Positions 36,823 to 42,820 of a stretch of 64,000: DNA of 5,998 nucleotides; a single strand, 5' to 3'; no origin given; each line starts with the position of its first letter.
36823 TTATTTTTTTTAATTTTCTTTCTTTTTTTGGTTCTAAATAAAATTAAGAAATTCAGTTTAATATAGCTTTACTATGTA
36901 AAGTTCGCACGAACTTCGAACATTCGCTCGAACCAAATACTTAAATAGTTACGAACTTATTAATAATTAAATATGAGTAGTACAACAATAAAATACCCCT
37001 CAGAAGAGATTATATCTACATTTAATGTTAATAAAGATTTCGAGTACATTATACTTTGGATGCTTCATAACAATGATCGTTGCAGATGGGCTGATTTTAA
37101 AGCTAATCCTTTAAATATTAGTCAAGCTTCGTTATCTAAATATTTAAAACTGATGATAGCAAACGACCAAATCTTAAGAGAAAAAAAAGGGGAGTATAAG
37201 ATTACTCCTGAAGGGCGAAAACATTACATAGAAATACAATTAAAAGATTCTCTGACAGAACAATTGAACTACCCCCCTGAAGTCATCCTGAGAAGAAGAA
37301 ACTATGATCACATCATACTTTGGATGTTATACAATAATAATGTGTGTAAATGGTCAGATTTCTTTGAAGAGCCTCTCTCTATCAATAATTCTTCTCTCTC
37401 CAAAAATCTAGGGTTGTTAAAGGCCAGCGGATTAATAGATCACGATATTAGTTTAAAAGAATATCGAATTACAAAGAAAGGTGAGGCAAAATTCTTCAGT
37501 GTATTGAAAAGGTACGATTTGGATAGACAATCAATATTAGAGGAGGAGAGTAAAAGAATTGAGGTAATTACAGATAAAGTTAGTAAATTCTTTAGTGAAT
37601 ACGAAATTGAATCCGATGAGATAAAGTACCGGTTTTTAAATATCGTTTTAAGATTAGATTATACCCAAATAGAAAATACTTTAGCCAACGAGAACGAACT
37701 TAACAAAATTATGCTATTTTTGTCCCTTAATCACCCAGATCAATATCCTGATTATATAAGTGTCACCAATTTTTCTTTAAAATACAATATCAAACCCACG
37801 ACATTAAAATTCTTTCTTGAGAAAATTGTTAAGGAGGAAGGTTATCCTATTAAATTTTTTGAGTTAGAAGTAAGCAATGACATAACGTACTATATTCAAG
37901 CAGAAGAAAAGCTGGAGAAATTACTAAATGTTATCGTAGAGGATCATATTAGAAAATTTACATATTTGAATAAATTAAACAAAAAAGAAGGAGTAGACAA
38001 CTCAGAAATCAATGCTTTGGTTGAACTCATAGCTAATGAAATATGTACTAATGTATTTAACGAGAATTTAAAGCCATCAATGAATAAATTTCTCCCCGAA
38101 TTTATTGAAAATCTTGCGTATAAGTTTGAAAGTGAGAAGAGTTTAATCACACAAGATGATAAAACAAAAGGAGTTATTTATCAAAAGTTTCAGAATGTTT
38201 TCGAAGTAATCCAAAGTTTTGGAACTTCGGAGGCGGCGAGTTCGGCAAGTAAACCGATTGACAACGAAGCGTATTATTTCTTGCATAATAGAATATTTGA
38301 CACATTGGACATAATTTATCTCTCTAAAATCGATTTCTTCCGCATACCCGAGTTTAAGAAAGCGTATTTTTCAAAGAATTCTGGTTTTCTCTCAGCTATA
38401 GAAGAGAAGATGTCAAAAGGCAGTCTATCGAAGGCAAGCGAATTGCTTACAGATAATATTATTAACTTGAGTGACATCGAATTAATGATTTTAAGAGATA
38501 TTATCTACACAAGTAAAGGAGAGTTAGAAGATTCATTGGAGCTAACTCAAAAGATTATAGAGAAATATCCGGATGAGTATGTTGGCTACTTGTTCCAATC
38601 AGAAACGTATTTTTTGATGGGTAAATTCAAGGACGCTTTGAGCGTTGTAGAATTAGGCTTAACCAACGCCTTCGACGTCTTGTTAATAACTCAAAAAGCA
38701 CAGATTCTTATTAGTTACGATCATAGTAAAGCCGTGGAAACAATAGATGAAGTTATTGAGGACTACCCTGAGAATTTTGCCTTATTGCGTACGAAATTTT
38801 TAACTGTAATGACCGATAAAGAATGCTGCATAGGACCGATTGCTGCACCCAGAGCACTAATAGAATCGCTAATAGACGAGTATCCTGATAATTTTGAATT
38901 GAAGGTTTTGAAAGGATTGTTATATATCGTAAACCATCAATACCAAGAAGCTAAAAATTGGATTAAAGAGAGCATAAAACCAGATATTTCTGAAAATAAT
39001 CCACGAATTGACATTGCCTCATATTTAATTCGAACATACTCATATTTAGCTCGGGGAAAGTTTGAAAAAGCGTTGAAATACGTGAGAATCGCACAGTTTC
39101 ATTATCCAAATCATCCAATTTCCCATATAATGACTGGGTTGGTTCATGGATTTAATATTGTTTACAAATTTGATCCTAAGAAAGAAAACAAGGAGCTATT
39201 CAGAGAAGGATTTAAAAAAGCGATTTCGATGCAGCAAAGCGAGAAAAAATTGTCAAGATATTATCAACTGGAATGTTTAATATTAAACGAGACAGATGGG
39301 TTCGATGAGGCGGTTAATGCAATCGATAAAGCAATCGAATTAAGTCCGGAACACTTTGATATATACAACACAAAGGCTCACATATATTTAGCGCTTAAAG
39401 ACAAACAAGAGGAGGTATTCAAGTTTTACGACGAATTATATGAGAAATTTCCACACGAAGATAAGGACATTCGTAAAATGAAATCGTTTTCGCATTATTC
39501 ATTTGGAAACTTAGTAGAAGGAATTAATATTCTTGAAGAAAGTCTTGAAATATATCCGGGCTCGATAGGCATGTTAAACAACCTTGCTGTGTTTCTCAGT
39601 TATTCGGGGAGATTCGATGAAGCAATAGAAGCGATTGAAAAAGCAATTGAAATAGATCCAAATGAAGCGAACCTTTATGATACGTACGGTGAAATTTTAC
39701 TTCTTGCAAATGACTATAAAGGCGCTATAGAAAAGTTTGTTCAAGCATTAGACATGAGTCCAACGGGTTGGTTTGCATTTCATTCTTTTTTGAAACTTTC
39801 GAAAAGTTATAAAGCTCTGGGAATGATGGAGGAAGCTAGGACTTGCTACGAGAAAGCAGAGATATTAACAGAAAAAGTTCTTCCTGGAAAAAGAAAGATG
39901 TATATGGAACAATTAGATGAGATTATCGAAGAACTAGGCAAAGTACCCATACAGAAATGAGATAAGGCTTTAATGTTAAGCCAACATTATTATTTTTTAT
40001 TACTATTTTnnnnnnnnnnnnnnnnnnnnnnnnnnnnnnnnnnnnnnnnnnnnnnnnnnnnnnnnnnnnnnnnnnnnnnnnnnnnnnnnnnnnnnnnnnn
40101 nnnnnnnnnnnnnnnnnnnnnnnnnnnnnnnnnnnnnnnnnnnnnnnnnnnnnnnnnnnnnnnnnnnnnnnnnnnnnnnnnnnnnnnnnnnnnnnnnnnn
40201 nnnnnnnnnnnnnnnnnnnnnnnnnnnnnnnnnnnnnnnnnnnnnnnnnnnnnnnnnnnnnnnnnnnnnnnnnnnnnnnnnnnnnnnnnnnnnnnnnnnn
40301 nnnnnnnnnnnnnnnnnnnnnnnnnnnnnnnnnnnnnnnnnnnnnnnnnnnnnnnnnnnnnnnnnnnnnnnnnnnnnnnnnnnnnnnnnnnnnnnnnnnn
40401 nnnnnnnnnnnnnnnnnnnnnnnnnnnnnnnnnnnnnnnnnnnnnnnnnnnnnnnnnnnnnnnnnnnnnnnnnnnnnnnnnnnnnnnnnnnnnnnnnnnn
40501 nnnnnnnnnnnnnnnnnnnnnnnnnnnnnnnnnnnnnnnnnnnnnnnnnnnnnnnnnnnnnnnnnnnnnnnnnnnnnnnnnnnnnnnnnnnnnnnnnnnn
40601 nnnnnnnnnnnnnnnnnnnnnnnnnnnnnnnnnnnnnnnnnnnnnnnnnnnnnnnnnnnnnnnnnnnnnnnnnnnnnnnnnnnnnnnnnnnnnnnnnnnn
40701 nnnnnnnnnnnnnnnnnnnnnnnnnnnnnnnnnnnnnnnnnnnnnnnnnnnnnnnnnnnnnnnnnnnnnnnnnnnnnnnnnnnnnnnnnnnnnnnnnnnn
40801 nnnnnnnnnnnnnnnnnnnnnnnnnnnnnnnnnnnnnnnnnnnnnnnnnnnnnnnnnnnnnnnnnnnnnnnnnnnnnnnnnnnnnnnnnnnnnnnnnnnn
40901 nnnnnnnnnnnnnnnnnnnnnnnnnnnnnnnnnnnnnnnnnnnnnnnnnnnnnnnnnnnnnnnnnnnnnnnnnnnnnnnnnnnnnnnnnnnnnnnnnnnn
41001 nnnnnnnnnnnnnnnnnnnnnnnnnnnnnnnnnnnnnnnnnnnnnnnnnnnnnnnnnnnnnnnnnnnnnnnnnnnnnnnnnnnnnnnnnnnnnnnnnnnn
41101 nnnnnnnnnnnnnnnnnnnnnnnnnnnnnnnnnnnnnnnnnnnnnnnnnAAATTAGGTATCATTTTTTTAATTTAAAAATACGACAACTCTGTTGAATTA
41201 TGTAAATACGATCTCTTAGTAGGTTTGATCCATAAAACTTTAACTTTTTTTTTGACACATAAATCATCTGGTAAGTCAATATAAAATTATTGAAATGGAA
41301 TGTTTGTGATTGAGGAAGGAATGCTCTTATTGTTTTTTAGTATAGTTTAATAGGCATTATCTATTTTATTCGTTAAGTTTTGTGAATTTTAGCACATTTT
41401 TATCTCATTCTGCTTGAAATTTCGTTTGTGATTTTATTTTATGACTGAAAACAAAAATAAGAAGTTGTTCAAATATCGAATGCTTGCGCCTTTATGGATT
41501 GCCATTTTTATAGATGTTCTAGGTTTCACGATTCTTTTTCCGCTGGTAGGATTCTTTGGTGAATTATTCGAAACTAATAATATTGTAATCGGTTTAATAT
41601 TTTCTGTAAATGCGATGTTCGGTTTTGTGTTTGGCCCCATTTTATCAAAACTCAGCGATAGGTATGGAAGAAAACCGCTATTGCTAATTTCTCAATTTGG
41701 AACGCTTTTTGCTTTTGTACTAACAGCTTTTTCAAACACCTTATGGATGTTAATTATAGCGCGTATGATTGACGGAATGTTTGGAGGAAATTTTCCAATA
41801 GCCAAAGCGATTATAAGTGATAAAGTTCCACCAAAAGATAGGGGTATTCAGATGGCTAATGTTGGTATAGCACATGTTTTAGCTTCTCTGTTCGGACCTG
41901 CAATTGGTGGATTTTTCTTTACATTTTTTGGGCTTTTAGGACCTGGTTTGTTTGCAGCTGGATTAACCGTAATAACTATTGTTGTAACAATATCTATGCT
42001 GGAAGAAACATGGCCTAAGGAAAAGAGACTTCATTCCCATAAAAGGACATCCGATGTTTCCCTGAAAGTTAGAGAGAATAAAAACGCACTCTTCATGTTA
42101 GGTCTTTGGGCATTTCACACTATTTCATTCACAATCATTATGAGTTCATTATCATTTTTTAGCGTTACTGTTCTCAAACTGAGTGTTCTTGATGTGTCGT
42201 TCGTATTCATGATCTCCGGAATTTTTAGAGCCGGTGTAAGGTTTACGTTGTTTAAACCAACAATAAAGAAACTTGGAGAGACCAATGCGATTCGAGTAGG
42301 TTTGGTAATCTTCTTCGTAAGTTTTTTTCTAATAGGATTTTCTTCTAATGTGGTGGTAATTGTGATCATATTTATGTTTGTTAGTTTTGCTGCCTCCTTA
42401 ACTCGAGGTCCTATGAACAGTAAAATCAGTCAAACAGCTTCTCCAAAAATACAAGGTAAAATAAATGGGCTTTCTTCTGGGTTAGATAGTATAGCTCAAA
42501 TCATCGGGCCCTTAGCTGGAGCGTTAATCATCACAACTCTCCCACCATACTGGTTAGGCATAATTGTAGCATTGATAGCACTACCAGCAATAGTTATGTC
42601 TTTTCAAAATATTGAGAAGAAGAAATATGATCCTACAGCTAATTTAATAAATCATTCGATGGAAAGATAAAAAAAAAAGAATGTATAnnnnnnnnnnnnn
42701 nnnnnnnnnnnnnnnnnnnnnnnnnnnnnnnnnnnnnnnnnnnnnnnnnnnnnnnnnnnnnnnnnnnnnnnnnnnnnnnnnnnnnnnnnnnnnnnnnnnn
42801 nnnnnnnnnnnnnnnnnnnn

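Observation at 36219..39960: Double-wHTH/TPR protein divergent from a cluster of paralogous SD-led micro-ORFs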

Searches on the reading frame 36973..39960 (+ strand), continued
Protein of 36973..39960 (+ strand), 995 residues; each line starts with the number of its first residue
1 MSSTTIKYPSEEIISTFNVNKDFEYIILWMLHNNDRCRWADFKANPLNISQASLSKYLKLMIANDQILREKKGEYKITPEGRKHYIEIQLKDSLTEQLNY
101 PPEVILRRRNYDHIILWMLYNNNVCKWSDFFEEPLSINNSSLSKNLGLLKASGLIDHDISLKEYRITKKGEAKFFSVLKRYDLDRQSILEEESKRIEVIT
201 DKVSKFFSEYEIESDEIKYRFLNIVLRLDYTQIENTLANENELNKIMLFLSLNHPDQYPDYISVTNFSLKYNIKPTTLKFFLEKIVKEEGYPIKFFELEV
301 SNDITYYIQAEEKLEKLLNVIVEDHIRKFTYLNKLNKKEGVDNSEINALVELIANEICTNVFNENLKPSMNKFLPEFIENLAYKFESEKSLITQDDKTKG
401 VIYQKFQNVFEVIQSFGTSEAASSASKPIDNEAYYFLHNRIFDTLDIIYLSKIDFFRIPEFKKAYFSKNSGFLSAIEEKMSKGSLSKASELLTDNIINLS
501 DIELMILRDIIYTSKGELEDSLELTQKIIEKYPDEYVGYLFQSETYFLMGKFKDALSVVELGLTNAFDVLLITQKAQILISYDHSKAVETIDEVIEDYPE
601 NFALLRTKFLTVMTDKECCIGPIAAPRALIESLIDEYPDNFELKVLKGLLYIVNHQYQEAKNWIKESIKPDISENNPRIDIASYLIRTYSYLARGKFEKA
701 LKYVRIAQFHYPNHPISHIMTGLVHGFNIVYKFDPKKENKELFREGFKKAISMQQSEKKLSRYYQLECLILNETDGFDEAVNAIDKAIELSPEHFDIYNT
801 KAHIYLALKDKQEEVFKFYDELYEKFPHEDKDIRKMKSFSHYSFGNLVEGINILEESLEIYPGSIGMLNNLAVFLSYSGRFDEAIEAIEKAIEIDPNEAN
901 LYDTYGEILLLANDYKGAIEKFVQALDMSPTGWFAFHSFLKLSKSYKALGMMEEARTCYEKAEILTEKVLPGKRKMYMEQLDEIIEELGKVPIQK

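Call 47: search_protein_families(library=ncbifam, proteins=[window:36973-39960:+], max_evalue=0.01)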
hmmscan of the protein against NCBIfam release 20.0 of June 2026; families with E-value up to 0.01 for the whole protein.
window:36973-39960:+ (995 aa): 19 families
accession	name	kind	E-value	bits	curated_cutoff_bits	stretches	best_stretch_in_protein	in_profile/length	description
NF040959.1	MamA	equivalog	8.4e-23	80.9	200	3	830-962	70-199/204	magnetosome protein MamA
TIGR02917.1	PEP_TPR_lipo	equivalog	8.7e-23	80.1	312.2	2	747-960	689-895/899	XrtA/PEP-CTERM system TPR-repeat protein PrsT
TIGR02521.1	type_IV_pilW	equivalog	2.3e-12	47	154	1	851-960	51-159/234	type IV pilus biogenesis/stability protein PilW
NF047558.1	TPR_END_plus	domain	2e-08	34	32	1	870-897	4-31/56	TPR end-of-group domain-containing protein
NF053610.1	Sso10a_fam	subfamily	2.1e-08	34.1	60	1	48-83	28-62/64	Sso10a family chromatin protein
TIGR00990.1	3a0801s09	subfamily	3.6e-08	32.5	757.25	1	745-928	315-496/615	mitochondrial import receptor subunit TOM70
NF033920.0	C39_PA2778_fam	equivalog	1.2e-06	28.1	150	0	802-895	162-254/255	PA2778 family cysteine peptidase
TIGR02795.1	tol_pal_ybgF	equivalog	1.6e-06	28.7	90.1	1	878-961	15-101/119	tol-pal system protein YbgF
TIGR00540.1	TPR_hemY_coli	hypoth_equivalog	6.3e-06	25.2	142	1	845-962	275-385/385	heme biosynthesis-associated TPR protein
TIGR04510.1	mod_pep_cyc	subfamily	7.7e-06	24.7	400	0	777-927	414-564/814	putative peptide modification system cyclase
NF033762.1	social_mot_Tgl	equivalog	1.1e-05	24.9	225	1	843-928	43-130/252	social motility TPR repeat lipoprotein Tgl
NF041522.1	TPR_sll0314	equivalog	9e-05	21.8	225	0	775-815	194-234/275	Sll0314/Alr1548 family TPR repeat-containing protein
NF008391.2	PRK11189.1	equivalog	0.00012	21.6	250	0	889-936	89-136/297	lipoprotein NlpI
NF038257.2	exopoly_VpsP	subfamily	0.00016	21.3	125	0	775-806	48-79/213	VpsP family polysaccharide biosynthesis protein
NF052415.1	T3SS_chap_SctY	equivalog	0.00019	21.9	70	0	872-960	13-101/106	type III secretion apparatus assembly chaperone SctY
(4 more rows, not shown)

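Call 64: search_protein_families(library=pfam, proteins=[L017:5382-6044:+, L017:7250-8563:-, L017:6088-6942:-, L018:8688-9152:-, L017:8629-8838:-, L068:6597-8570:-], max_evalue=0.001)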
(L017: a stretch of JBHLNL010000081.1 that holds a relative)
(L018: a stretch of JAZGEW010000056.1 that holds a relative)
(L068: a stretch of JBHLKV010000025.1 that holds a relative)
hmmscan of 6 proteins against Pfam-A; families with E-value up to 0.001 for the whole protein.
L017:5382-6044:+ (220 aa): 0 families

L017:7250-8563:- (437 aa): 2 families
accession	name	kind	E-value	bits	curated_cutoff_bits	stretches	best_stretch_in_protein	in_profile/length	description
PF07690.21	MFS_1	-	2.2e-30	106.2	33.4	2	17-358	2-341/347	Major Facilitator Superfamily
PF05977.19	MFS_3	-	3.8e-18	65.7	27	1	19-423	18-417/524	Transmembrane secretion effector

L017:6088-6942:- (284 aa): 0 families

L018:8688-9152:- (154 aa): 7 families
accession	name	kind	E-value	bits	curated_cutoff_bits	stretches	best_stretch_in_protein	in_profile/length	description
PF01978.25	TrmB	-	5.1e-10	39.5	25.6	1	33-92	3-62/68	Sugar-specific transcriptional regulator TrmB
PF12802.13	MarR_2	-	2.6e-09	37.5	27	1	35-85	2-53/61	MarR family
PF13730.12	HTH_36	-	7.3e-05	22.9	25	1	36-82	3-55/55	Helix-turn-helix domain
PF13412.12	HTH_24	-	0.00018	21.4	21.9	1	36-83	1-48/48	Winged helix-turn-helix DNA-binding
PF00782.25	DSPc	-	0.00058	20.1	33.5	0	11-84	59-132/133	Dual specificity phosphatase, catalytic domain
PF09339.16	HTH_IclR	-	0.0007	19.8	22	0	51-84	17-50/52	IclR helix-turn-helix domain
PF13545.12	HTH_Crp_2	-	0.00097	19.5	27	0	28-89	2-61/70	Crp-like helix-turn-helix domain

L017:8629-8838:- (69 aa): 1 family
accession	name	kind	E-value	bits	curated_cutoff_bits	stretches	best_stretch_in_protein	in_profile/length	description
PF23548.1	Zn_ribbon_FGT1_2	-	0.0003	20.7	27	0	5-19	14-28/35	FORGETTER1 second zinc ribbon domain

L068:6597-8570:- (657 aa): 11 families
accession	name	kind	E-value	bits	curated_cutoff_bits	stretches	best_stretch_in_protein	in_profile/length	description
PF13424.12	TPR_12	-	1.2e-20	73.9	30.1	1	219-287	6-76/77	Tetratricopeptide repeat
PF17874.7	TPR_MalT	-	5e-12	46.2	45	1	184-478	45-334/336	MalT-like TPR region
PF00515.34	TPR_1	-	1.7e-09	37.5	27.8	1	257-285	2-30/34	Tetratricopeptide repeat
PF13176.12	TPR_7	-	3.2e-09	36.6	27.9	0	258-288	1-31/36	Tetratricopeptide repeat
PF13374.12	TPR_10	-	2.5e-08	34.1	27.5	1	256-287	2-33/42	Tetratricopeptide repeat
PF07719.23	TPR_2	-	2.5e-08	33.9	27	0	257-286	2-31/34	Tetratricopeptide repeat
PF13428.12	TPR_14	-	7.7e-07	29.6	23.5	0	262-288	7-33/44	Tetratricopeptide repeat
PF10602.15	RPN7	-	9.1e-07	29.2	29.6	1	234-357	14-116/174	26S proteasome subunit RPN7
PF14559.12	TPR_19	-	1.1e-05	26.1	25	0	355-388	7-36/68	Tetratricopeptide repeat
PF25064.1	ARM_TT21_5th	-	0.00036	21.3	27.8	0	295-347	34-83/117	TT21 fifth ARM repeats domain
PF24885.1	TPR_NPHP3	-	0.00075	19.4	100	0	215-290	140-217/239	Nephrocystin-3 TPR domain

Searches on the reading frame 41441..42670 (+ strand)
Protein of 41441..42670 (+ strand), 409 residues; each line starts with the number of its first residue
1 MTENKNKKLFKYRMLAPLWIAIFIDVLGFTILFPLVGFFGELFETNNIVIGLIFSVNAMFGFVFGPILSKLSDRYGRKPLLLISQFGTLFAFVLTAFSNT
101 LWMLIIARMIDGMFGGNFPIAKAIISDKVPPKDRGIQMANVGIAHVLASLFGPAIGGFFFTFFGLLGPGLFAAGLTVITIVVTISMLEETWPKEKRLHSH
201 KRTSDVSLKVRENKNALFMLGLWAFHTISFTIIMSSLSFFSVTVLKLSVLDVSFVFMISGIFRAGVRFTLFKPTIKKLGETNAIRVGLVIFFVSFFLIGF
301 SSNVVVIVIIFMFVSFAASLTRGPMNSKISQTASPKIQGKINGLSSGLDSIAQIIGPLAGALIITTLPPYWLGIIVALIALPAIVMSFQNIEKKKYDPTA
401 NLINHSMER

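Call 40: search_protein_families(library=pfam, proteins=[window:41441-42670:+], max_evalue=0.001)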
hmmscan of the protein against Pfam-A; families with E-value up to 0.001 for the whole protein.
window:41441-42670:+ (409 aa): 2 families
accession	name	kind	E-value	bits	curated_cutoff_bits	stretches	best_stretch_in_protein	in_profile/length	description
PF07690.21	MFS_1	-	1.4e-53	182.5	33.4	2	18-344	1-334/347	Major Facilitator Superfamily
PF00083.30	Sugar_tr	-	3e-09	36.7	22.3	1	49-135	47-137/452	Sugar (and other) transporter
